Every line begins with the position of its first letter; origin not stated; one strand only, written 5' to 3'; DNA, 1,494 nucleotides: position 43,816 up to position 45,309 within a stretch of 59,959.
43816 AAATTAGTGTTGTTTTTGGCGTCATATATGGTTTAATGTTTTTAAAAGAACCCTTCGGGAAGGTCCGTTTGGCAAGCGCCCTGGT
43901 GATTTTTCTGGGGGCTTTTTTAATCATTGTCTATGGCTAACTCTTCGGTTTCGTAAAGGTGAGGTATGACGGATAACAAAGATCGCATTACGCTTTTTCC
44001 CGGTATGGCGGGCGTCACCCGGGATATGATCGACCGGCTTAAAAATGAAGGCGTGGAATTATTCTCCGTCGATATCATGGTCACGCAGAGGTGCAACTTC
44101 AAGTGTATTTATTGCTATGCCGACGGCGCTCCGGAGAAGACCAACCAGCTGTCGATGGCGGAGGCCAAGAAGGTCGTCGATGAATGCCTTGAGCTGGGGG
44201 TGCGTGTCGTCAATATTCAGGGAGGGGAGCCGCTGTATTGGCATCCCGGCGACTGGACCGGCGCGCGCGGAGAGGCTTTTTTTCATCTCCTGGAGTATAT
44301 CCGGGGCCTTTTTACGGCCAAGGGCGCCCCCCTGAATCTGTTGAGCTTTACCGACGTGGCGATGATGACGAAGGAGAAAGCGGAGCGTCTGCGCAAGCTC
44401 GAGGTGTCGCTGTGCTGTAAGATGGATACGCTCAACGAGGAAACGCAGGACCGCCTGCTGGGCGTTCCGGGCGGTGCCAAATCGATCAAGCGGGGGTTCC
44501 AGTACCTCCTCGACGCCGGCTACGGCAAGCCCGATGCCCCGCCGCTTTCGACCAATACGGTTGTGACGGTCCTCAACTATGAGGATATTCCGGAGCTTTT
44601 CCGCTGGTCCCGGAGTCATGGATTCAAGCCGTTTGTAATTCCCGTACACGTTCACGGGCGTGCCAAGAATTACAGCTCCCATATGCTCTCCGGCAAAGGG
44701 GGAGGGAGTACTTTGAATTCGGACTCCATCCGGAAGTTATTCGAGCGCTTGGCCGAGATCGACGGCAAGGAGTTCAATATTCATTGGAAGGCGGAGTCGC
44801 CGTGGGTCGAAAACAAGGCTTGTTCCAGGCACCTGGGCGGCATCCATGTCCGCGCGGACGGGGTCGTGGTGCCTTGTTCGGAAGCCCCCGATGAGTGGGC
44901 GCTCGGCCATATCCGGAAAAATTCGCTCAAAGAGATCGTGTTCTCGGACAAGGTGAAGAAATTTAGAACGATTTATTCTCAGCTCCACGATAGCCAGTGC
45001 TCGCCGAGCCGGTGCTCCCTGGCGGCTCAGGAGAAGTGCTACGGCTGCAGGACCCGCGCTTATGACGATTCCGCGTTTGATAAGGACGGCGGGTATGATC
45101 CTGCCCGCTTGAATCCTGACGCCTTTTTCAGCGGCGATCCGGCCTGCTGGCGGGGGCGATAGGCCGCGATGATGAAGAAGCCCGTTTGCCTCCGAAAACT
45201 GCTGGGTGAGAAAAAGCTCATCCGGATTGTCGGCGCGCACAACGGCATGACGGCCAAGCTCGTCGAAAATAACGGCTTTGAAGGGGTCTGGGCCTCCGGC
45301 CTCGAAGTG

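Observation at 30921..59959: A 29-kb co-directional locus combining many GT-C transferases, radical SAM enzymes and a phosphonate pathway: candidate undescribed envelope-modification system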

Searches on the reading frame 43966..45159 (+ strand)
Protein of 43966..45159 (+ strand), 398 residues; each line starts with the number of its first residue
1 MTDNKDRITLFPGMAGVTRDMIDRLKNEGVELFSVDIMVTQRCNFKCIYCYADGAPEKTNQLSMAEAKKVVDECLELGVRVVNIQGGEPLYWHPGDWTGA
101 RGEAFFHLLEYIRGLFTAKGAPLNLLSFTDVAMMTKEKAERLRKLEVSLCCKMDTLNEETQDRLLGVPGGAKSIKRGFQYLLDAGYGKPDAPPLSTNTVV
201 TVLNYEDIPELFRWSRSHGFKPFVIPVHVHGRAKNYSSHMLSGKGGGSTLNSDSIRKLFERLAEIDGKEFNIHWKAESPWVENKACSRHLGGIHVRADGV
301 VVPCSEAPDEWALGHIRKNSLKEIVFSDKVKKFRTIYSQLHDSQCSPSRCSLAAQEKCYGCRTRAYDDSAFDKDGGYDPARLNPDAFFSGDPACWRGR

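Call 4: search_protein_families(library=pfam, proteins=[window:43966-45159:+], max_evalue=0.01)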
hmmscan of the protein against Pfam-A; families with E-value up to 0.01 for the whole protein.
window:43966-45159:+ (398 aa): 3 families
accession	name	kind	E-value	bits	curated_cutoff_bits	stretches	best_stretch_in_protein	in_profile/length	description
PF04055.27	Radical_SAM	-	3.7e-17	63.4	29.5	1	38-214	2-165/166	Radical SAM superfamily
PF13186.11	SPASM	-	1.4e-09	38.5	21.5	1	286-350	1-66/67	Iron-sulfur cluster-binding domain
PF13353.11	Fer4_12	-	0.00019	22.2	22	1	39-153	11-117/137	4Fe-4S single cluster domain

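Call 14: search_protein_families(library=ncbifam, proteins=[window:43966-45159:+], max_evalue=0.01)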
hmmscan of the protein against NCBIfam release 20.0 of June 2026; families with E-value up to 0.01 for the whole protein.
window:43966-45159:+ (398 aa): 67 families (the best 25 are shown)
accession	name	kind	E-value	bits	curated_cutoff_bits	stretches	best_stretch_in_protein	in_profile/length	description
TIGR04545.1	rSAM_ahbD_hemeb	equivalog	2.6e-20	73.1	500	1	38-368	5-324/339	heme b synthase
TIGR02668.1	moaA_archaeal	equivalog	4.5e-17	62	325.25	1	30-90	7-68/303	GTP 3',8-cyclase MoaA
TIGR02666.1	moaA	equivalog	2.5e-16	59.6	284.05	1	37-228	14-193/336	GTP 3',8-cyclase MoaA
NF001199.0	PRK00164.2-1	equivalog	9.2e-16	57.9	231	1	31-218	10-178/308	GTP 3',8-cyclase MoaA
TIGR04055.1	rSAM_NirJ2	equivalog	3.8e-15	56.2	500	1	39-368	6-312/326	putative heme d1 biosynthesis radical SAM protein NirJ2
NF012164.0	AlbA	equivalog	4.5e-14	51.7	850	2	37-180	117-246/442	subtilosin maturase AlbA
TIGR04053.2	TIGR04053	equivalog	2.5e-13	50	395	1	39-233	14-192/366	TIGR04053 family radical SAM/SPASM domain-containing protein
NF045574.1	sacti_mat_StsB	exception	3.9e-13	49.1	625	1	28-205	91-246/466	StsB family radical SAM/SPASM domain sactipeptide maturase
TIGR04317.1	W_rSAM_matur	equivalog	4.2e-13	49.1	380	1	37-360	8-331/349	tungsten cofactor oxidoreductase radical SAM maturase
NF050035.1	rSAM_WgK_link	exception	1.3e-12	47.5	650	1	34-174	10-137/367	radical SAM/SPASM peptide maturase WgkB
TIGR04546.1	rSAM_ahbC_deAc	equivalog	2e-12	46.6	650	1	38-186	44-177/390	12,18-didecarboxysiroheme deacetylase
TIGR04250.1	SCM_rSAM_ScmE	equivalog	2.5e-12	46.4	400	2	34-90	4-61/358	SynChlorMet cassette radical SAM/SPASM protein ScmE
TIGR03962.1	mycofact_rSAM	equivalog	4.9e-12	45.7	265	1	39-235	18-193/339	mycofactocin radical SAM maturase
TIGR04347.1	pseudo_SAM_Halo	equivalog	6e-12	45.5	525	1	38-186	43-176/390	TIGR04347 family pseudo-SAM/SPASM protein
NF041298.1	rSAM_mat_DynA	equivalog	2.5e-11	43.1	450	1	39-367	7-327/356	dynobactin maturation radical SAM/SPASM protein DynA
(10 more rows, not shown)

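Call 15: find_homologous_proteins(query=window:43966-45159:+, max_evalue=1e-20)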
Query window:43966-45159:+ (398 aa): 112 proteins with E <= 1e-20 among 5894 candidates.
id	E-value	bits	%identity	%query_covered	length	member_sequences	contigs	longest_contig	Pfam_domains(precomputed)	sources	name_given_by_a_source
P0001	9.7e-231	784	80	99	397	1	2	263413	PF13186.12,PF04055.28,PF13353.12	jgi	jgi:radical SAM protein with 4Fe4S-binding SPASM domain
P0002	4.8e-219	745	77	99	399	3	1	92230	PF13186.12,PF04055.28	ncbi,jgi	jgi:radical SAM protein with 4Fe4S-binding SPASM domain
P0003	7.5e-210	715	80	93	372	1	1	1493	PF13186.12,PF04055.28,PF13353.12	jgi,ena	-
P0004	4.1e-206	703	72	99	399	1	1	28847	PF13186.12,PF04055.28,PF13353.12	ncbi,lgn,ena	-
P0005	2.8e-205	700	72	99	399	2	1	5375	PF13186.12,PF04055.28,PF13353.12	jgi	-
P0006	1.5e-204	698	72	98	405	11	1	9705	PF13186.12,PF04055.28,PF13353.12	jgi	-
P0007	1.8e-204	697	71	99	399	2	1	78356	PF13186.12,PF04055.28,PF13353.12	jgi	-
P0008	2.4e-204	697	71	99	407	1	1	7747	PF13186.12,PF04055.28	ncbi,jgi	-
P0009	8.2e-204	695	70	99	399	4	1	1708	PF13186.12,PF04055.28,PF13353.12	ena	-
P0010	2.7e-202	690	72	99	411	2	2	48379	PF13186.12,PF04055.28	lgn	-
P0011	5.1e-202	689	71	99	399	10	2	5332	PF13186.12,PF04055.28,PF13353.12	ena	-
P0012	7.4e-202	689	72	98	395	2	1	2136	PF13186.12,PF04055.28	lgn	-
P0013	1.2e-200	685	71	99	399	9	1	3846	PF13186.12,PF04055.28,PF13353.12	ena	-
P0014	2.9e-200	683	71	99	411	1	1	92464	PF13186.12,PF04055.28,PF13353.12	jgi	jgi:radical SAM protein with 4Fe4S-binding SPASM domain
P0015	1.1e-198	678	71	99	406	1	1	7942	PF13186.12,PF04055.28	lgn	-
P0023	1.5e-191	655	66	99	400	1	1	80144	PF13186.12,PF04055.28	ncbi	-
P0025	7.0e-190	649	66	99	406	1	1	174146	PF13186.12,PF04055.28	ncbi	ncbi:MAG: radical SAM protein [Candidatus Omnitrophota bacterium]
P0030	1.9e-188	645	66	99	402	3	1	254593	PF13186.12,PF04055.28,PF13353.12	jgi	jgi:MoaA/NifB/PqqE/SkfB family radical SAM enzyme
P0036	4.6e-186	637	65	99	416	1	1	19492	PF13186.12,PF04055.28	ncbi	-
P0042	9.8e-184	629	65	99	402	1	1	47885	PF13186.12,PF04055.28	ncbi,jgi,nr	ncbi:MAG: radical SAM protein [Deltaproteobacteria bacterium]|nr:radical SAM protein [Deltaproteobac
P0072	6.0e-152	524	55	99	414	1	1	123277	PF13186.12,PF04055.28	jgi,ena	-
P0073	1.1e-151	523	54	99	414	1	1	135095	PF13186.12,PF04055.28,PF13353.12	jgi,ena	-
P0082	2.8e-79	285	40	97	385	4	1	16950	PF13186.12,PF04055.28,PF13353.12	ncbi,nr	ncbi:MAG: radical SAM protein [Candidatus Omnitrophica bacterium]|nr:radical SAM protein [Candidatus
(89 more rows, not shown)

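Call 17: find_encoding_contigs(protein=P0001, flank=10000, max_places=2)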
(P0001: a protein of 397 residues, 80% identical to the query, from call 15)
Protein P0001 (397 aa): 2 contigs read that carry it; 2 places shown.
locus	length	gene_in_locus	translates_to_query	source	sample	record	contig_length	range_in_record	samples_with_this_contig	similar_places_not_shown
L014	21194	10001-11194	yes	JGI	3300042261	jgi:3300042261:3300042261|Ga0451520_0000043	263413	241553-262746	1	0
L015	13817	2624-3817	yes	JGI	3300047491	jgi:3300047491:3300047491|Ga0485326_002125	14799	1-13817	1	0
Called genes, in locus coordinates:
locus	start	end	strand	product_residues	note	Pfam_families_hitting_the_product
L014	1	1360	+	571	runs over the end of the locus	PF13231:PMT_2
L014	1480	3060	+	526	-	PF02310:B12-binding, PF04055:Radical_SAM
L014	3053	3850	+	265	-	PF00535:Glycos_transf_2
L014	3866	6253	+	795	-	PF09586:YfhO (faint)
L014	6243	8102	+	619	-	PF02366:PMT (weak)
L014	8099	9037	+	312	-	PF13489:Methyltransf_23, PF13847:Methyltransf_31, PF08241:Methyltransf_11, PF08242:Methyltransf_12, PF13649:Methyltransf_25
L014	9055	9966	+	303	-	PF00892:EamA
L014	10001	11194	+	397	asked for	PF04055:Radical_SAM, PF13353:Fer4_12 (weak), PF13186:SPASM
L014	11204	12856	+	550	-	PF13714:PEP_mutase, PF12804:NTP_transf_3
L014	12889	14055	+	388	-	PF02776:TPP_enzyme_N, PF02775:TPP_enzyme_C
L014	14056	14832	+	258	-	PF00483:NTP_transferase, PF12804:NTP_transf_3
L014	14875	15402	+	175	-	PF00293:NUDIX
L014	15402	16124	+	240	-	PF02224:Cytidylate_kin, PF13189:Cytidylate_kin2 (weak), PF13238:AAA_18 (faint)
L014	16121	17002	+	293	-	-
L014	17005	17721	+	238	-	PF13489:Methyltransf_23 (weak), PF07021:MetW (weak), PF13847:Methyltransf_31 (faint), PF08241:Methyltransf_11, PF08242:Methyltransf_12, PF13649:Methyltransf_25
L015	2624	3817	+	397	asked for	PF04055:Radical_SAM, PF13353:Fer4_12 (weak), PF13186:SPASM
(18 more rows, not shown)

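Call 18: find_encoding_contigs(protein=P0025, flank=10000, max_places=2)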
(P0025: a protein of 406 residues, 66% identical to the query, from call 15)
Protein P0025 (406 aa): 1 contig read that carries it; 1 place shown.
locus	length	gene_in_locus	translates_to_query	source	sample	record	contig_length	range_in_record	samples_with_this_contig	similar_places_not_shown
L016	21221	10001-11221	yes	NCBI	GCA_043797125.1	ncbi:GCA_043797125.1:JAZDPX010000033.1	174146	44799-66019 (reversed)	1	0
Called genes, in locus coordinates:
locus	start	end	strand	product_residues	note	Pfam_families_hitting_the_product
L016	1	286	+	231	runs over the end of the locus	PF02348:CTP_transf_3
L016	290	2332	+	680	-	PF02310:B12-binding, PF04055:Radical_SAM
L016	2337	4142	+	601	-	PF27859:LIC12162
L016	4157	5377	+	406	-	-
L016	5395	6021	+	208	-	PF00117:GATase, PF01174:SNO (faint)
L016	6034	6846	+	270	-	PF00977:His_biosynth, PF01207:Dus (faint)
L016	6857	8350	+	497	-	PF01943:Polysacc_synt, PF13440:Polysacc_synt_3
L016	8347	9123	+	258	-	PF00483:NTP_transferase, PF12804:NTP_transf_3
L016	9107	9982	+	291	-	PF00892:EamA, PF06800:Sugar_transport (faint), PF00892:EamA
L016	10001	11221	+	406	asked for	PF04055:Radical_SAM, PF13186:SPASM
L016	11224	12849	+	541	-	PF13714:PEP_mutase, PF12804:NTP_transf_3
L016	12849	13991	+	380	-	PF02776:TPP_enzyme_N (weak), PF02775:TPP_enzyme_C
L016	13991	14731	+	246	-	PF01066:CDP-OH_P_transf (weak)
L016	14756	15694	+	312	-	PF00535:Glycos_transf_2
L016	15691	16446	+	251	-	PF05175:MTS, PF05401:NodS, PF01209:Ubie_methyltran, PF13489:Methyltransf_23, PF06325:PrmA, PF13649:Methyltransf_25, PF13847:Methyltransf_31, PF08241:Methyltransf_11, +3 more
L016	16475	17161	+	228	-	PF01066:CDP-OH_P_transf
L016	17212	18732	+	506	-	PF13231:PMT_2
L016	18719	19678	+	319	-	PF03706:LPG_synthase_TM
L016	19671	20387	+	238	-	PF01209:Ubie_methyltran, PF13489:Methyltransf_23, PF02353:CMAS (weak), PF07021:MetW, PF13847:Methyltransf_31, PF08241:Methyltransf_11, PF08242:Methyltransf_12, PF13649:Methyltransf_25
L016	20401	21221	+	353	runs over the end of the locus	PF13439:Glyco_transf_4, PF13579:Glyco_trans_4_4 (weak), PF00534:Glycos_transf_1, PF13692:Glyco_trans_1_4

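Call 19: find_encoding_contigs(protein=P0042, flank=10000, max_places=2)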
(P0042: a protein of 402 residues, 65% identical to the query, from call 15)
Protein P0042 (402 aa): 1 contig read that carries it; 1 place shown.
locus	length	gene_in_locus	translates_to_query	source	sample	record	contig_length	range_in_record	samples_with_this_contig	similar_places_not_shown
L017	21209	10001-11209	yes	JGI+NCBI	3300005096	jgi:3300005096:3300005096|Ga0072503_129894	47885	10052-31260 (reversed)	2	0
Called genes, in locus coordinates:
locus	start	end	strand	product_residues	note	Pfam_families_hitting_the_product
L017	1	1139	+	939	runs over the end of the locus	PF01368:DHH, PF02272:DHHA1 (weak), PF00571:CBS, PF01743:PolyA_pol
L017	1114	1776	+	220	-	PF02163:Peptidase_M50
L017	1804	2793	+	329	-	PF00579:tRNA-synt_1b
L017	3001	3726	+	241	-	PF02616:SMC_ScpA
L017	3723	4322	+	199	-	PF04079:SMC_ScpB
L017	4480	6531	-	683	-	PF04879:Molybdop_Fe4S4, PF00384:Molybdopterin, PF01568:Molydop_binding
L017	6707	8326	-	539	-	PF01293:PEPCK_ATP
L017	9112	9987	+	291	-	PF00892:EamA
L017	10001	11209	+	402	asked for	PF04055:Radical_SAM, PF13186:SPASM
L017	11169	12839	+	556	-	PF13714:PEP_mutase, PF12804:NTP_transf_3 (weak)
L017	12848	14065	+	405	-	PF02776:TPP_enzyme_N, PF02775:TPP_enzyme_C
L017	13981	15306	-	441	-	PF04015:DUF362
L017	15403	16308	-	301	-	PF02737:3HCDH_N, PF00725:3HCDH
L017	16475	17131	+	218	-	PF03006:HlyIII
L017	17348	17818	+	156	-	PF00359:PTS_EIIA_2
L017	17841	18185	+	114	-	-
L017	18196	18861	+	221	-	PF23023:Anti-Pycsar_Apyc1 (weak), PF00753:Lactamase_B, PF19583:ODP (weak)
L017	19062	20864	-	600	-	PF04055:Radical_SAM (weak)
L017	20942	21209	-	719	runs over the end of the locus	PF02629:CoA_binding, PF13380:CoA_binding_2, PF13607:Succ_CoA_lig, PF13549:ATP-grasp_5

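Call 25: list_cluster_members(proteins=[P0002, P0004, P0008, P0023, P0036])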
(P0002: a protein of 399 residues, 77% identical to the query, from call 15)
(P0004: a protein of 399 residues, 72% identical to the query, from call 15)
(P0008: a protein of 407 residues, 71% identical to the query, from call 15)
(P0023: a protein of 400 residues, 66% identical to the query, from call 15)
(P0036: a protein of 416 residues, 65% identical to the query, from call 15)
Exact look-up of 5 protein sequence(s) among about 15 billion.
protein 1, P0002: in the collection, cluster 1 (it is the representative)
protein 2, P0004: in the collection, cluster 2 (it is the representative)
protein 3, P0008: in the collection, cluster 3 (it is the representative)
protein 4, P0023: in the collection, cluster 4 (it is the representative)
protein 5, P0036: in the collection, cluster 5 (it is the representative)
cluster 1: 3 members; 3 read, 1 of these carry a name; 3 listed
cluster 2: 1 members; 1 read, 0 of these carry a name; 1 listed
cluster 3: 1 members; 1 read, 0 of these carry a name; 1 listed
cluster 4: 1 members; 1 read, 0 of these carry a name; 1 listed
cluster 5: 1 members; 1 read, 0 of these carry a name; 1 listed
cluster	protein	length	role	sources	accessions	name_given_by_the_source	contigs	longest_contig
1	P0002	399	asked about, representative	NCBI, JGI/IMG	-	radical SAM protein with 4Fe4S-binding SPASM domain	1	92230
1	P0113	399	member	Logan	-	-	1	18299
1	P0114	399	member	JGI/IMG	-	-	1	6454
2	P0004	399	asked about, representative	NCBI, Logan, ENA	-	-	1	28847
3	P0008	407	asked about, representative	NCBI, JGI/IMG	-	-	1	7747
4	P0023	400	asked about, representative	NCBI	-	-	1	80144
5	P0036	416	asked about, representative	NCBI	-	-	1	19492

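Call 26: find_encoding_contigs(protein=P0030, flank=10000, max_places=1)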
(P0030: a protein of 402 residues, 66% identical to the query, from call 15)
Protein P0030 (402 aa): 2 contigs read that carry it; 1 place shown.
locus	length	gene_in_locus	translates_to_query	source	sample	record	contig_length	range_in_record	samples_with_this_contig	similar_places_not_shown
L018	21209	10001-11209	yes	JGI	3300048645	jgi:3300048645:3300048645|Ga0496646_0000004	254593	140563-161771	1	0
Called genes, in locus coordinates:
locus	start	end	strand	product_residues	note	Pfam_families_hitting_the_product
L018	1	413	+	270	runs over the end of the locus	-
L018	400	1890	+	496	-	PF02310:B12-binding, PF04055:Radical_SAM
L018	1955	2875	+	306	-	PF00389:2-Hacid_dh, PF02826:2-Hacid_dh_C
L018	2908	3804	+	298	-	PF01073:3Beta_HSD, PF01370:Epimerase, PF02719:Polysacc_synt_2, PF04321:RmlD_sub_bind, PF05368:NmrA, PF07993:NAD_binding_4 (faint), PF13460:NAD_binding_10, PF16363:GDP_Man_Dehyd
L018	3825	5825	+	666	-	-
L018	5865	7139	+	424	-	-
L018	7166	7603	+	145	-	PF07883:Cupin_2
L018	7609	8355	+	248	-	PF00106:adh_short, PF08659:KR, PF23441:SDR, PF13561:adh_short_C2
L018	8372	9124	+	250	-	PF00483:NTP_transferase, PF01128:IspD (weak), PF12804:NTP_transf_3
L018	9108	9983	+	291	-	PF00892:EamA, PF06800:Sugar_transport, PF00892:EamA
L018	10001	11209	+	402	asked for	PF13353:Fer4_12 (weak), PF04055:Radical_SAM, PF13186:SPASM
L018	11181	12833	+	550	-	PF13714:PEP_mutase, PF12804:NTP_transf_3 (weak)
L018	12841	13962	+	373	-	PF02776:TPP_enzyme_N, PF02775:TPP_enzyme_C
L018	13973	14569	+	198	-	PF01583:APS_kinase, PF13238:AAA_18, PF13671:AAA_33 (weak)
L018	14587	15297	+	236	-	PF00483:NTP_transferase, PF12804:NTP_transf_3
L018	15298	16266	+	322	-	PF01370:Epimerase, PF02719:Polysacc_synt_2, PF04321:RmlD_sub_bind, PF01073:3Beta_HSD, PF07993:NAD_binding_4 (weak), PF16363:GDP_Man_Dehyd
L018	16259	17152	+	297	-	PF01073:3Beta_HSD (weak), PF01370:Epimerase, PF04321:RmlD_sub_bind, PF16363:GDP_Man_Dehyd (weak)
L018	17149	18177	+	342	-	PF00535:Glycos_transf_2, PF10111:Glyco_tranf_2_2, PF13641:Glyco_tranf_2_3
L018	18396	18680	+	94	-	-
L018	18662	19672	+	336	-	PF08545:ACP_syn_III, PF08541:ACP_syn_III_C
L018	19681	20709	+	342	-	-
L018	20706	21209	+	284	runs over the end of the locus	PF01522:Polysacc_deac_1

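Call 27: find_encoding_contigs(protein=P0072, flank=10000, max_places=1)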
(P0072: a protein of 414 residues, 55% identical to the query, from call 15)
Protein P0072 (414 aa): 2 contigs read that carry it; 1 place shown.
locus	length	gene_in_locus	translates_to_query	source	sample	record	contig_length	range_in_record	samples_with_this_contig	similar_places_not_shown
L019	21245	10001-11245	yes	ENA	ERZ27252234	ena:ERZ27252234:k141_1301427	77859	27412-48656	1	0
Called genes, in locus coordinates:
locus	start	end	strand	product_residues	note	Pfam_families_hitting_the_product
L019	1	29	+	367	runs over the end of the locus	PF01041:DegT_DnrJ_EryC1, PF01212:Beta_elim_lyase, PF00155:Aminotran_1_2 (weak), PF01053:Cys_Met_Meta_PP (faint)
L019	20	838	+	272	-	PF13847:Methyltransf_31 (faint), PF05050:Methyltransf_21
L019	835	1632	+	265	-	-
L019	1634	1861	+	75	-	-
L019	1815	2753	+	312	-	PF00224:PK, PF01467:CTP_transf_like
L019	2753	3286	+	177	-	PF00448:SRP54 (weak), PF01583:APS_kinase, PF08433:KTI12 (faint), PF13238:AAA_18 (weak), PF13671:AAA_33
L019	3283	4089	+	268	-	-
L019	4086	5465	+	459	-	PF02310:B12-binding, PF04055:Radical_SAM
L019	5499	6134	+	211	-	PF04991:LicD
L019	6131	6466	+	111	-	-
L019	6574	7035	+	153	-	PF02775:TPP_enzyme_C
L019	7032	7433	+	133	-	-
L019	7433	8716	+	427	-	PF01467:CTP_transf_like, PF13714:PEP_mutase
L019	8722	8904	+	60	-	-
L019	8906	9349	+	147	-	-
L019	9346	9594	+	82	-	-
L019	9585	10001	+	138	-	PF01467:CTP_transf_like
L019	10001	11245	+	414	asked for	PF04055:Radical_SAM, PF13186:SPASM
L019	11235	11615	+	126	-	PF09834:DUF2061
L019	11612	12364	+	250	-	PF04991:LicD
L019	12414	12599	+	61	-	-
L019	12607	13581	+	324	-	PF05496:RuvB_N (weak), PF00004:AAA, PF20720:nSTAND3 (faint), PF13177:DNA_pol3_delta2 (weak), PF22608:DNAX_ATPase_lid (weak), PF08542:Rep_fac_C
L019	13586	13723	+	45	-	-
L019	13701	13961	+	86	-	-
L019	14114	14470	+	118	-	-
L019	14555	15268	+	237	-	PF12684:DUF3799 (weak), PF12705:PDDEXK_1, PF01930:Cas_Cas4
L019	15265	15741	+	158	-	PF00149:Metallophos, PF12850:Metallophos_2 (weak)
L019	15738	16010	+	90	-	-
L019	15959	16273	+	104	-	-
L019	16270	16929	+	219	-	PF00239:Resolvase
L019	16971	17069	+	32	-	-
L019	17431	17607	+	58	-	-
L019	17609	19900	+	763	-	PF00136:DNA_pol_B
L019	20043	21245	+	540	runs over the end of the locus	PF13148:DUF3987 (faint)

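Call 35: search_solved_structures(query=A1, max_evalue=0.001)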
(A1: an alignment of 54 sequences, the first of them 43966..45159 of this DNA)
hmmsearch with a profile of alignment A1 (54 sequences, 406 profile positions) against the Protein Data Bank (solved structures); distinct sequences matched with E-value up to 0.001: 29.
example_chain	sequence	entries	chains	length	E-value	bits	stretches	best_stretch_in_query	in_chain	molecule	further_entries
6efn_A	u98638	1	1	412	1.8e-20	76.2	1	34-340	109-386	Sporulation killing factor maturation protein SkfB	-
4m7t_A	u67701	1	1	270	1.5e-13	53.4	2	282-355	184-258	BtrN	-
4m7s_A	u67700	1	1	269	2.9e-13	52.4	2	282-355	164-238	BtrN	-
4k37_A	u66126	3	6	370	3.8e-13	52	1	41-365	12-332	Anaerobic sulfatase-maturating enzyme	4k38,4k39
4k36_A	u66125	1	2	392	4.2e-13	51.9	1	41-365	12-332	Anaerobic sulfatase-maturating enzyme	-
5wgg_A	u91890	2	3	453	2.2e-11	46.2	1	22-380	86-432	Radical SAM domain protein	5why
5vsl_A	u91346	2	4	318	1.3e-10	43.7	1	23-208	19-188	Radical S-adenosyl methionine domain-containing protein 2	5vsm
6q2p_A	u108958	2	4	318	1.4e-10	43.6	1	23-208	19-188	Radical S-adenosyl methionine domain-containing protein 2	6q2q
9dfu_A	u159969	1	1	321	1.7e-10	43.3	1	32-208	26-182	Radical SAM core domain-containing protein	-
9dfn_A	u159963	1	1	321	2.8e-10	42.6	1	33-208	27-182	Radical SAM core domain-containing protein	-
2fb2_A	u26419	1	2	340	1.7e-09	40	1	30-229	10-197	Molybdenum cofactor biosynthesis protein A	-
1tv7_A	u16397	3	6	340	2.1e-09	39.7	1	30-230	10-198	Molybdenum cofactor biosynthesis protein A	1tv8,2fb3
8vpo_A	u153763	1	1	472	8.2e-09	37.8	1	28-182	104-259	Radical SAM core domain-containing protein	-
6c8v_A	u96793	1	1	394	1e-08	37.5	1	39-92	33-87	Coenzyme PQQ synthesis protein E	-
7n7h_A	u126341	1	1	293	1.5e-08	36.9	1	34-207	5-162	VIPERIN-LIKE ENZYME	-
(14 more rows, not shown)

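Call 39: find_encoding_contigs(protein=P0073, flank=10000, max_places=1)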
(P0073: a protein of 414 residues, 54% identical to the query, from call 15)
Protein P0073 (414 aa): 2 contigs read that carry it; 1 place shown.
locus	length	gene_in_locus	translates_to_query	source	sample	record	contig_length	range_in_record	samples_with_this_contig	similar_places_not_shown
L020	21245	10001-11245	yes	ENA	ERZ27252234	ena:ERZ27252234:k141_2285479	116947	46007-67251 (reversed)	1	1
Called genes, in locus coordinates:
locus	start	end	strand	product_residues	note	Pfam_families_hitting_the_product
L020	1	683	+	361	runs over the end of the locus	PF04055:Radical_SAM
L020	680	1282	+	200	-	PF00132:Hexapep, PF14602:Hexapep_2 (weak)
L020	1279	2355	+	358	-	PF00155:Aminotran_1_2 (weak), PF01041:DegT_DnrJ_EryC1, PF00266:Aminotran_5 (faint), PF01053:Cys_Met_Meta_PP (faint)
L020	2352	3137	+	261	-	PF05050:Methyltransf_21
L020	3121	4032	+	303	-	PF00884:Sulfatase (weak)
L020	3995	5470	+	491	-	PF02310:B12-binding, PF04055:Radical_SAM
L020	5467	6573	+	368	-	PF00266:Aminotran_5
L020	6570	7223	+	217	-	PF04991:LicD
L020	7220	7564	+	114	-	-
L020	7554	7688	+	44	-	-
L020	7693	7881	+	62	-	-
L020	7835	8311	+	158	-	PF02775:TPP_enzyme_C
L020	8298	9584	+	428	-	PF01467:CTP_transf_like, PF13714:PEP_mutase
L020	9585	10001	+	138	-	PF01467:CTP_transf_like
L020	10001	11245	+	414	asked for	PF13353:Fer4_12 (weak), PF04055:Radical_SAM, PF13186:SPASM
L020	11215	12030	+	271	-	-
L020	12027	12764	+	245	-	PF04991:LicD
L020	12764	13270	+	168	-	-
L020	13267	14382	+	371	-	-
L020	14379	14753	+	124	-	PF01467:CTP_transf_like (faint)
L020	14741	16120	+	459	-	PF02310:B12-binding, PF04055:Radical_SAM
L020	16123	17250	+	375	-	PF18911:PKD_4, PF00801:PKD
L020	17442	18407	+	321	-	PF05496:RuvB_N (weak), PF25199:nSTAND_NTPase5 (weak), PF07724:AAA_2 (weak), PF13173:AAA_14 (weak), PF00004:AAA, PF13177:DNA_pol3_delta2 (weak), PF21960:RCF1-5-like_lid (weak), PF08542:Rep_fac_C, +4 more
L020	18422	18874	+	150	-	-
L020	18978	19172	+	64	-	-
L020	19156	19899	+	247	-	PF12684:DUF3799, PF12705:PDDEXK_1, PF01930:Cas_Cas4 (weak)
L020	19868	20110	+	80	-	-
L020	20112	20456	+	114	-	-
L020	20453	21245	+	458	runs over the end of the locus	-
